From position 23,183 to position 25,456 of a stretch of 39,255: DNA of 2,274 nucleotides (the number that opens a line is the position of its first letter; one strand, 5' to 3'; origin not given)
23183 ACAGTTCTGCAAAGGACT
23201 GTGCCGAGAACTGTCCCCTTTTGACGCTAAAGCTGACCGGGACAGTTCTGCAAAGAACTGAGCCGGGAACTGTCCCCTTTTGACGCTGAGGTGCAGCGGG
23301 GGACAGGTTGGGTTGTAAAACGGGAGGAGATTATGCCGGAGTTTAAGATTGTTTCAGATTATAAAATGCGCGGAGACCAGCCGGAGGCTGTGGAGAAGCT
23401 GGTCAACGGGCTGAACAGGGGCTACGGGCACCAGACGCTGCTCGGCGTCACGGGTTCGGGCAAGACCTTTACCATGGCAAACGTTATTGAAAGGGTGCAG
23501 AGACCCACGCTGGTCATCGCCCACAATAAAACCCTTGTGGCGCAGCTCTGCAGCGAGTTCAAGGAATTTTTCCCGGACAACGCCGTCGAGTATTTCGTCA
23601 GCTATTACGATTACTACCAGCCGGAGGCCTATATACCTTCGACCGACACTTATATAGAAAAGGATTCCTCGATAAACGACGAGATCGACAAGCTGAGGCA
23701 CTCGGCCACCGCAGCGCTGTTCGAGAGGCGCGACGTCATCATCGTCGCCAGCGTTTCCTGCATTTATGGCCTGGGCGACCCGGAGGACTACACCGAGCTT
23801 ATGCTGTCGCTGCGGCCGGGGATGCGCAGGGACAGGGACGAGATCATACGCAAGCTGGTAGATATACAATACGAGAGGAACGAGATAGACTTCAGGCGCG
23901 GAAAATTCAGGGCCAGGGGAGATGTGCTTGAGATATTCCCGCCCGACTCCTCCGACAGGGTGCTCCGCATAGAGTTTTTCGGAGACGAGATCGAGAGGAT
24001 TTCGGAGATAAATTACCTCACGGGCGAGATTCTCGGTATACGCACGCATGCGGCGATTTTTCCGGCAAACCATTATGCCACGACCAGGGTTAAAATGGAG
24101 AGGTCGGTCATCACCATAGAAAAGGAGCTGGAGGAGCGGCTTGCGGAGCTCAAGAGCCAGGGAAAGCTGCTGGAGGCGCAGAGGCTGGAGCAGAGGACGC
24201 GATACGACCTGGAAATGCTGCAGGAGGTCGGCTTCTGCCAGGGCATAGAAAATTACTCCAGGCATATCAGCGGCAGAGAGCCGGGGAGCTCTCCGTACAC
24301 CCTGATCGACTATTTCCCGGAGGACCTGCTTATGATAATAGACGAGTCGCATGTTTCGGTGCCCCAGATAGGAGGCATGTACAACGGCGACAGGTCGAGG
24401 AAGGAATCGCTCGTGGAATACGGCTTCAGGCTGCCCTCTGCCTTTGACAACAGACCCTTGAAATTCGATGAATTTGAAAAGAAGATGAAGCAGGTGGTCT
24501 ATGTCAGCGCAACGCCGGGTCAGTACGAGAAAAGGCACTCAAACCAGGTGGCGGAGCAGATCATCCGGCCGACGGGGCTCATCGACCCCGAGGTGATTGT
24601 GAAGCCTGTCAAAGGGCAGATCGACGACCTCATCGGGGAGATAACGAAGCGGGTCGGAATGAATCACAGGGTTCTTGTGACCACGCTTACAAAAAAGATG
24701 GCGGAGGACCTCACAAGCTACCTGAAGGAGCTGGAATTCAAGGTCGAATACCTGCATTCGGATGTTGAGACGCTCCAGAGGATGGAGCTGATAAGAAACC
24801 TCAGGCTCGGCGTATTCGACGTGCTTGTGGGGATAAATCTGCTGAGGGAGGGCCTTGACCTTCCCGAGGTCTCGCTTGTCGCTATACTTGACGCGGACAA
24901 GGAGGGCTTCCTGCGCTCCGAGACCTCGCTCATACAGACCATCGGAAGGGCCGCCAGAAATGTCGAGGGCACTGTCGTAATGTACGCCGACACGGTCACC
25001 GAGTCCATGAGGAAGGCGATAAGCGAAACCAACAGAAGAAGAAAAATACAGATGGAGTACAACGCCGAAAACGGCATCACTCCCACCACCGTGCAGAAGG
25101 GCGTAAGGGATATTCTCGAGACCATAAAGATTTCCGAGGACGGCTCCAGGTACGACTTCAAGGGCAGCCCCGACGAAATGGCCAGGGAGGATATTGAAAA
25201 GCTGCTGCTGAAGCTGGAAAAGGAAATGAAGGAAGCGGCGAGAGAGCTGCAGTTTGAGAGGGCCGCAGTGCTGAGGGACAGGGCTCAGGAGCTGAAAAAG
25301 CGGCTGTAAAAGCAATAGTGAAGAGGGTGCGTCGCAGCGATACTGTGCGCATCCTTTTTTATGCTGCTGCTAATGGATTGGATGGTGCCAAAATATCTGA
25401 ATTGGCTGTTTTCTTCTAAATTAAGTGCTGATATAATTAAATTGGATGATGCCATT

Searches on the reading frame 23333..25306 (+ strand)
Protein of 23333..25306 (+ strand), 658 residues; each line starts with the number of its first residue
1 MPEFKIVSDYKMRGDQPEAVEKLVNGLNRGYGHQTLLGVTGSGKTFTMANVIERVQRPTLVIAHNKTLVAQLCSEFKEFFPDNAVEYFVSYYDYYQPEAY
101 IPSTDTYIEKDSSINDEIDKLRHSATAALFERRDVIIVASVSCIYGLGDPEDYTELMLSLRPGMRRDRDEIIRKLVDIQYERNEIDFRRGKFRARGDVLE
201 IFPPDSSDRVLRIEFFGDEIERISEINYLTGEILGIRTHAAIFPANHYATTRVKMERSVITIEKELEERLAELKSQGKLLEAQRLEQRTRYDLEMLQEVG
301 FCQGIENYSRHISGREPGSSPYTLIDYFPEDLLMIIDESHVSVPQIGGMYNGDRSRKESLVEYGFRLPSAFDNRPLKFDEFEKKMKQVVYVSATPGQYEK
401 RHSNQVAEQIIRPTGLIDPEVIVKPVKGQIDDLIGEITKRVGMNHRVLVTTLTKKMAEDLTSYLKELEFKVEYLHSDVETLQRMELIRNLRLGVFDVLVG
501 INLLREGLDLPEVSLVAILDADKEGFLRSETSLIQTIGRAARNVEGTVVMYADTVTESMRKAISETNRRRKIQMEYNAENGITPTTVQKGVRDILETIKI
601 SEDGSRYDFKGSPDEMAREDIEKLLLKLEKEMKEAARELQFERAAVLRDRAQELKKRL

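Call 23: find_encoding_contigs(protein=window:23333-25306:+, flank=10000, max_places=10)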
Protein window:23333-25306:+ (658 aa): no gene with exactly this product is on record in the collection.

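Call 24: find_homologous_proteins(query=window:23333-25306:+, max_evalue=1e-100)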
Query window:23333-25306:+ (658 aa): 8000 proteins with E <= 1e-100 among 8000 candidates; the best 120 are listed.
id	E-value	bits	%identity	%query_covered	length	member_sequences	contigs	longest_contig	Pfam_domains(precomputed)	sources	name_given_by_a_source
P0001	0.0e+0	1449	100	100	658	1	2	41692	PF02151.26,PF17757.7,PF00271.38,PF27431.1,PF04851.22,PF12344.15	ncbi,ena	-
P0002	0.0e+0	1416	97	100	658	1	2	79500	PF00270.36,PF02151.26,PF17757.7,PF00271.38,PF27431.1,PF04851.22,PF12344.15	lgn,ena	-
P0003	0.0e+0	1397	96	100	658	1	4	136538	PF00270.36,PF02151.26,PF17757.7,PF00271.38,PF27431.1,PF04851.22,PF12344.15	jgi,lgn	jgi:excinuclease ABC subunit B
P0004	0.0e+0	1316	90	100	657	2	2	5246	PF00270.36,PF02151.26,PF17757.7,PF00271.38,PF27431.1,PF04851.22,PF12344.15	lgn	-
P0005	0.0e+0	1314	90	100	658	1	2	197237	PF00270.36,PF02151.26,PF17757.7,PF00271.38,PF27431.1,PF04851.22,PF12344.15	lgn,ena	-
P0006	0.0e+0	1313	90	100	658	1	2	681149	PF00270.36,PF02151.26,PF17757.7,PF00271.38,PF27431.1,PF04851.22,PF12344.15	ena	-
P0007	0.0e+0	1307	87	100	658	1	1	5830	PF00270.36,PF02151.26,PF17757.7,PF00271.38,PF27431.1,PF04851.22,PF12344.15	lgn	-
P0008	0.0e+0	1292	87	100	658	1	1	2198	PF00270.36,PF02151.26,PF17757.7,PF00271.38,PF27431.1,PF04851.22,PF12344.15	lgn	-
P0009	0.0e+0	1288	87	100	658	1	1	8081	PF00270.36,PF02151.26,PF17757.7,PF00271.38,PF27431.1,PF04851.22,PF12344.15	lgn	-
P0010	0.0e+0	1287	86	100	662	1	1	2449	PF00270.36,PF02151.26,PF17757.7,PF00271.38,PF27431.1,PF04851.22,PF12344.15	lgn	-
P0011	0.0e+0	1287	86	100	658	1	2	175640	PF00270.36,PF02151.26,PF17757.7,PF00271.38,PF27431.1,PF04851.22,PF12344.15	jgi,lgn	-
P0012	0.0e+0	1287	87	100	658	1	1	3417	PF00270.36,PF02151.26,PF17757.7,PF00271.38,PF27431.1,PF04851.22,PF12344.15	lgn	-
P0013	0.0e+0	1286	87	100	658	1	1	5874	PF00270.36,PF02151.26,PF17757.7,PF00271.38,PF27431.1,PF04851.22,PF12344.15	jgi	jgi:excinuclease ABC subunit B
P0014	0.0e+0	1286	86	100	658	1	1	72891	PF00270.36,PF02151.26,PF17757.7,PF00271.38,PF27431.1,PF04851.22,PF12344.15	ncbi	ncbi:MAG: excinuclease ABC subunit UvrB [Clostridiaceae bacterium]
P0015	0.0e+0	1285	87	100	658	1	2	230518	PF00270.36,PF02151.26,PF17757.7,PF00271.38,PF27431.1,PF04851.22,PF12344.15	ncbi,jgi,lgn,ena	jgi:excinuclease ABC subunit B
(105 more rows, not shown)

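Call 25: find_encoding_contigs(protein=P0001, flank=10000, max_places=4)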
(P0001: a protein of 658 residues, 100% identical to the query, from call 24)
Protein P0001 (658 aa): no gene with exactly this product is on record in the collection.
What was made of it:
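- Tried and rejected: It is not on record, even as P0001 (calls 23, 25).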

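Call 26: find_encoding_contigs(protein=P0002, flank=10000, max_places=3)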
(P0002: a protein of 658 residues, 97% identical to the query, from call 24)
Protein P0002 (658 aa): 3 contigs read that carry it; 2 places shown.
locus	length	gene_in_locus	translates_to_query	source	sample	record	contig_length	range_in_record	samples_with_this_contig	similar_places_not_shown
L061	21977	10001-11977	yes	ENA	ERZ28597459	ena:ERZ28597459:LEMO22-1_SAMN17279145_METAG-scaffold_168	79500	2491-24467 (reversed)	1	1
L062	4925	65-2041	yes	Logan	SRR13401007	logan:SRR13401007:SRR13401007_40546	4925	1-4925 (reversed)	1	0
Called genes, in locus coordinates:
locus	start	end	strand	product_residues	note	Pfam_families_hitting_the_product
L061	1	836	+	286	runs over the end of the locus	PF13349:DUF4097 (weak)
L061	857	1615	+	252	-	PF06738:ThrE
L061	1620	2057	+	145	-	PF06738:ThrE, PF12821:ThrE_2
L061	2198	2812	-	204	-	PF01476:LysM, PF00188:CAP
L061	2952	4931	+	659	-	PF00204:DNA_gyraseB, PF01751:Toprim, PF00986:DNA_gyraseB_C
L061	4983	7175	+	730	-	PF00521:DNA_topoisoIV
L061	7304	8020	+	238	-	PF09335:VTT_dom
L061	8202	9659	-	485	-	PF00696:AA_kinase, PF13840:ACT_7 (weak), PF22468:ACT_9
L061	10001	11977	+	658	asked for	PF00270:DEAD (faint), PF04851:ResIII, PF17757:UvrB_inter, PF27431:UvrB_3rd, PF00271:Helicase_C, PF12344:UvrB, PF02151:UVR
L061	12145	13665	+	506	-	PF00392:GntR, PF00155:Aminotran_1_2, PF12897:Asp_aminotransf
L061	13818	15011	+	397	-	PF00155:Aminotran_1_2, PF12897:Asp_aminotransf (weak)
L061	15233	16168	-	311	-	PF00701:DHDPS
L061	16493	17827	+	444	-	PF01547:SBP_bac_1, PF13416:SBP_bac_8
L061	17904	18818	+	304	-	PF00528:BPD_transp_1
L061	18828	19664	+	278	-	PF00528:BPD_transp_1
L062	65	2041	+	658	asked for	PF00270:DEAD (faint), PF04851:ResIII, PF17757:UvrB_inter, PF27431:UvrB_3rd, PF00271:Helicase_C, PF12344:UvrB, PF02151:UVR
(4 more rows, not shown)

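Call 27: find_encoding_contigs(protein=P0003, flank=10000, max_places=3)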
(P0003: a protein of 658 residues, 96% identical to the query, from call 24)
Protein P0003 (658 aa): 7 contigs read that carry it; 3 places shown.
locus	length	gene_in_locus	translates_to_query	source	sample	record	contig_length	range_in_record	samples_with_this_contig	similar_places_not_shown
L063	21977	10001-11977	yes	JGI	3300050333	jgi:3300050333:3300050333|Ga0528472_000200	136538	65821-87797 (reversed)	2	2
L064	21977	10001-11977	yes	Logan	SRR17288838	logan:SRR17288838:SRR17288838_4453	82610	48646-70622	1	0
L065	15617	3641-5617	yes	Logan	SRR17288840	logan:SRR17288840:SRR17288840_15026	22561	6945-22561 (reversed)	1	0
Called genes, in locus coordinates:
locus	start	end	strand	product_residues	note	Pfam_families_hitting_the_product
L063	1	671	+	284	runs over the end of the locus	PF13349:DUF4097 (weak)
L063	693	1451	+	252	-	PF06738:ThrE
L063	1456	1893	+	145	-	PF06738:ThrE, PF12821:ThrE_2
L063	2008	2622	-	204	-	PF01476:LysM, PF00188:CAP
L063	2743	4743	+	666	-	PF00204:DNA_gyraseB, PF01751:Toprim, PF00986:DNA_gyraseB_C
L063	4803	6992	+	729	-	PF00521:DNA_topoisoIV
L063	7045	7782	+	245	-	PF09335:VTT_dom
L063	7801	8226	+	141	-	PF13480:Acetyltransf_6 (weak), PF13527:Acetyltransf_9, PF00583:Acetyltransf_1, PF13673:Acetyltransf_10, PF13508:Acetyltransf_7, PF08445:FR47 (weak)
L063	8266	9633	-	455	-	PF00696:AA_kinase, PF13840:ACT_7 (weak), PF22468:ACT_9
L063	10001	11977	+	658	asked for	PF00270:DEAD (faint), PF04851:ResIII, PF17757:UvrB_inter, PF27431:UvrB_3rd, PF00271:Helicase_C, PF12344:UvrB, PF02151:UVR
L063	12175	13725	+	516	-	PF00392:GntR, PF00155:Aminotran_1_2, PF12897:Asp_aminotransf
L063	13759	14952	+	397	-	PF00155:Aminotran_1_2, PF12897:Asp_aminotransf (weak)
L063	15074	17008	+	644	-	PF00120:Gln-synt_C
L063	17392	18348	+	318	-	PF08541:ACP_syn_III_C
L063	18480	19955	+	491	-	PF00501:AMP-binding, PF13193:AMP-binding_C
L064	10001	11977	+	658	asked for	PF00270:DEAD (faint), PF04851:ResIII, PF17757:UvrB_inter, PF27431:UvrB_3rd, PF00271:Helicase_C, PF12344:UvrB, PF02151:UVR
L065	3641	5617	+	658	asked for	PF00270:DEAD (faint), PF04851:ResIII, PF17757:UvrB_inter, PF27431:UvrB_3rd, PF00271:Helicase_C, PF12344:UvrB, PF02151:UVR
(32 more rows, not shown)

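Call 34: find_encoding_contigs(protein=P0014, flank=10000, max_places=2)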
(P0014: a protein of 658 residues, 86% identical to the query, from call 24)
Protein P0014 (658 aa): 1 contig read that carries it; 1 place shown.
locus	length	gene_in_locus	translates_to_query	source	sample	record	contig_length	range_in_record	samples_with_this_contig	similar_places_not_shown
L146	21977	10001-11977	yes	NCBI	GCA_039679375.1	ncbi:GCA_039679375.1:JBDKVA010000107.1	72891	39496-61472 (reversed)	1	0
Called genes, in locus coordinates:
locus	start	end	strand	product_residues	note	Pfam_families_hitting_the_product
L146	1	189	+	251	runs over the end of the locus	PF06738:ThrE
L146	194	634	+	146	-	PF06738:ThrE, PF12821:ThrE_2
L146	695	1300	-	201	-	PF01476:LysM, PF00188:CAP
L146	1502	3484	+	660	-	PF00204:DNA_gyraseB, PF01751:Toprim, PF00986:DNA_gyraseB_C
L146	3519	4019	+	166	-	PF04073:tRNA_edit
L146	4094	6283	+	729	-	PF00521:DNA_topoisoIV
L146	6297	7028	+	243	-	PF09335:VTT_dom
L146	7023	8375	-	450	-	PF00696:AA_kinase, PF13840:ACT_7, PF22468:ACT_9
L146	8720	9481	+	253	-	-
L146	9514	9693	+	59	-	-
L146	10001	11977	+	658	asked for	PF00270:DEAD (faint), PF04851:ResIII, PF17757:UvrB_inter, PF27431:UvrB_3rd, PF00271:Helicase_C, PF12344:UvrB, PF02151:UVR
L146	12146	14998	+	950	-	PF00005:ABC_tran (faint), PF02463:SMC_N (faint), PF03193:RsgA_GTPase (faint), PF13191:AAA_16 (faint), PF13304:AAA_21 (faint), PF13555:AAA_29 (faint), PF17760:UvrA_inter, PF17755:UvrA_DNA-bind, +1 more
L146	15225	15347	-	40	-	-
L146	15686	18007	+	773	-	PF13191:AAA_16 (weak), PF00004:AAA, PF17871:AAA_lid_9, PF00158:Sigma54_activat (weak), PF00004:AAA, PF07724:AAA_2, PF07728:AAA_5, PF10431:ClpB_D2-small, +9 more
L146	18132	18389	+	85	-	-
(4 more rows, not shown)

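Call 35: find_encoding_contigs(protein=P0006, flank=10000, max_places=2)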
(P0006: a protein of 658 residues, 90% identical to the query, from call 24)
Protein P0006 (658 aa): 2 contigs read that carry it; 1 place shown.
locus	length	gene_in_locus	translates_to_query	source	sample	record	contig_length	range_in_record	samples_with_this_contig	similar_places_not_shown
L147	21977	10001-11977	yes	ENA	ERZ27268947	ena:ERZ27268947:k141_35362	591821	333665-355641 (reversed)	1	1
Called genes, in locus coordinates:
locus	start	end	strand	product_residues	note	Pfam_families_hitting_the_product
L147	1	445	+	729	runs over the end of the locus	PF00521:DNA_topoisoIV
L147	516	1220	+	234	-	PF09335:VTT_dom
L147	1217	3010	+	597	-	PF02743:dCache_1, PF00672:HAMP (weak), PF06580:His_kinase, PF02518:HATPase_c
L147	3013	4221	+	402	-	PF00072:Response_reg, PF00165:HTH_AraC (weak), PF12833:HTH_18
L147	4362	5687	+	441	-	PF01547:SBP_bac_1, PF13416:SBP_bac_8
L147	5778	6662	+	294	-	PF00528:BPD_transp_1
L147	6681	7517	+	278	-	PF00528:BPD_transp_1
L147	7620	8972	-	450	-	PF00696:AA_kinase, PF13840:ACT_7 (weak), PF01842:ACT (weak), PF22468:ACT_9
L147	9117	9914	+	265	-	PF01261:AP_endonuc_2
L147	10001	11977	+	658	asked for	PF00270:DEAD (faint), PF04851:ResIII, PF17757:UvrB_inter, PF27431:UvrB_3rd, PF00271:Helicase_C, PF12344:UvrB, PF02151:UVR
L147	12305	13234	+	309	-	PF17761:DUF1016_N, PF06250:YhcG_C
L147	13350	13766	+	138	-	PF01582:TIR, PF13676:TIR_2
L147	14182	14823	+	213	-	PF00440:TetR_N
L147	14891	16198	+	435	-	PF06500:FrsA-like, PF12697:Abhydrolase_6 (faint)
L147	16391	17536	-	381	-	PF01546:Peptidase_M20, PF07687:M20_dimer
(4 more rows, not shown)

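Call 36: find_encoding_contigs(protein=P0015, flank=10000, max_places=2)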
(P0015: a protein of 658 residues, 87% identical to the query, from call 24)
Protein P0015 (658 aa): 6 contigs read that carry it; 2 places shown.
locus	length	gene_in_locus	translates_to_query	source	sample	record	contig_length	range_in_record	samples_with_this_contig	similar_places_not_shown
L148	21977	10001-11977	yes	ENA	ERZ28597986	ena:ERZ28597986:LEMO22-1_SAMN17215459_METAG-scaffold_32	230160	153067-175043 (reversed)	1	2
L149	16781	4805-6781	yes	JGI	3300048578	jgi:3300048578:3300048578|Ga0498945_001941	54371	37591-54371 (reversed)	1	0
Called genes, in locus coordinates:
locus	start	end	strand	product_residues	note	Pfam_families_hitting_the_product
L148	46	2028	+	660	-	PF00204:DNA_gyraseB, PF01751:Toprim, PF00986:DNA_gyraseB_C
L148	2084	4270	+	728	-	PF00521:DNA_topoisoIV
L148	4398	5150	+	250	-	PF09335:VTT_dom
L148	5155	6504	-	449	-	PF00696:AA_kinase, PF01842:ACT (faint), PF13840:ACT_7 (weak), PF22468:ACT_9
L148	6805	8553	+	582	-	PF13687:DUF4153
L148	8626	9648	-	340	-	PF01625:PMSR, PF01641:SelR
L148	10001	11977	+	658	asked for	PF00270:DEAD (faint), PF04851:ResIII, PF17757:UvrB_inter, PF27431:UvrB_3rd, PF00271:Helicase_C, PF12344:UvrB, PF02151:UVR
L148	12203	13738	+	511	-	PF00392:GntR, PF00155:Aminotran_1_2, PF12897:Asp_aminotransf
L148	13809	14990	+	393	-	PF00155:Aminotran_1_2, PF12897:Asp_aminotransf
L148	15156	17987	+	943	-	PF00005:ABC_tran (faint), PF02463:SMC_N (faint), PF03193:RsgA_GTPase (faint), PF13191:AAA_16 (faint), PF13304:AAA_21 (faint), PF13555:AAA_29 (faint), PF17760:UvrA_inter, PF17755:UvrA_DNA-bind, +1 more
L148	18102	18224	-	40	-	-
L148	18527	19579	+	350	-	PF01384:PHO4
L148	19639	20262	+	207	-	PF01865:PhoU_div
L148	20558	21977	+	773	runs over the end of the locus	PF05621:TniB (weak), PF13191:AAA_16 (weak), PF00004:AAA, PF17871:AAA_lid_9, PF00004:AAA, PF07724:AAA_2, PF07728:AAA_5, PF10431:ClpB_D2-small, +9 more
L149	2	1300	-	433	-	?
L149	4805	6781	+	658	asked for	PF00270:DEAD (faint), PF04851:ResIII, PF17757:UvrB_inter, PF27431:UvrB_3rd, PF00271:Helicase_C, PF12344:UvrB, PF02151:UVR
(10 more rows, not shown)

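Call 72: find_encoding_contigs(protein=P0005, flank=10000, max_places=2)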
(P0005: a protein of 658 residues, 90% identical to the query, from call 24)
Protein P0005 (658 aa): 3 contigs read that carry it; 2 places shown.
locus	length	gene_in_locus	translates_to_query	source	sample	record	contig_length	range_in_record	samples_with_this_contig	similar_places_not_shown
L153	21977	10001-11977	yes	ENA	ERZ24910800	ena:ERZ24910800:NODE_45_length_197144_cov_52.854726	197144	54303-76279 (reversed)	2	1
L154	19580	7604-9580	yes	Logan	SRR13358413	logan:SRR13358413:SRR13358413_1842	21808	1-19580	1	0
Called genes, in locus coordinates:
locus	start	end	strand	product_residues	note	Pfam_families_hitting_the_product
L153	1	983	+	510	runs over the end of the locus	PF00512:HisKA, PF02518:HATPase_c, PF00072:Response_reg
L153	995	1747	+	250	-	PF06738:ThrE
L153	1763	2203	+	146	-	PF06738:ThrE, PF12821:ThrE_2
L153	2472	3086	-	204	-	PF01476:LysM, PF00188:CAP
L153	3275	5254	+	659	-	PF00204:DNA_gyraseB, PF01751:Toprim, PF00986:DNA_gyraseB_C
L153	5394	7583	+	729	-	PF00521:DNA_topoisoIV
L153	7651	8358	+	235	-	PF09335:VTT_dom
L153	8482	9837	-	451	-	PF00696:AA_kinase, PF13840:ACT_7 (weak), PF01842:ACT (weak), PF22468:ACT_9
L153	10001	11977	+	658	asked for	PF00270:DEAD (faint), PF04851:ResIII, PF17757:UvrB_inter, PF27431:UvrB_3rd, PF00271:Helicase_C, PF12344:UvrB, PF02151:UVR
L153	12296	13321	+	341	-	-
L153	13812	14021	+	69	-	-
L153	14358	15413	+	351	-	-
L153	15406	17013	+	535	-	PF11315:Med30 (faint)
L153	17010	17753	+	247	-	PF19539:DUF6063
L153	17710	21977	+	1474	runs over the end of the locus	-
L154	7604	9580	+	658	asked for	PF00270:DEAD (faint), PF04851:ResIII, PF17757:UvrB_inter, PF27431:UvrB_3rd, PF00271:Helicase_C, PF12344:UvrB, PF02151:UVR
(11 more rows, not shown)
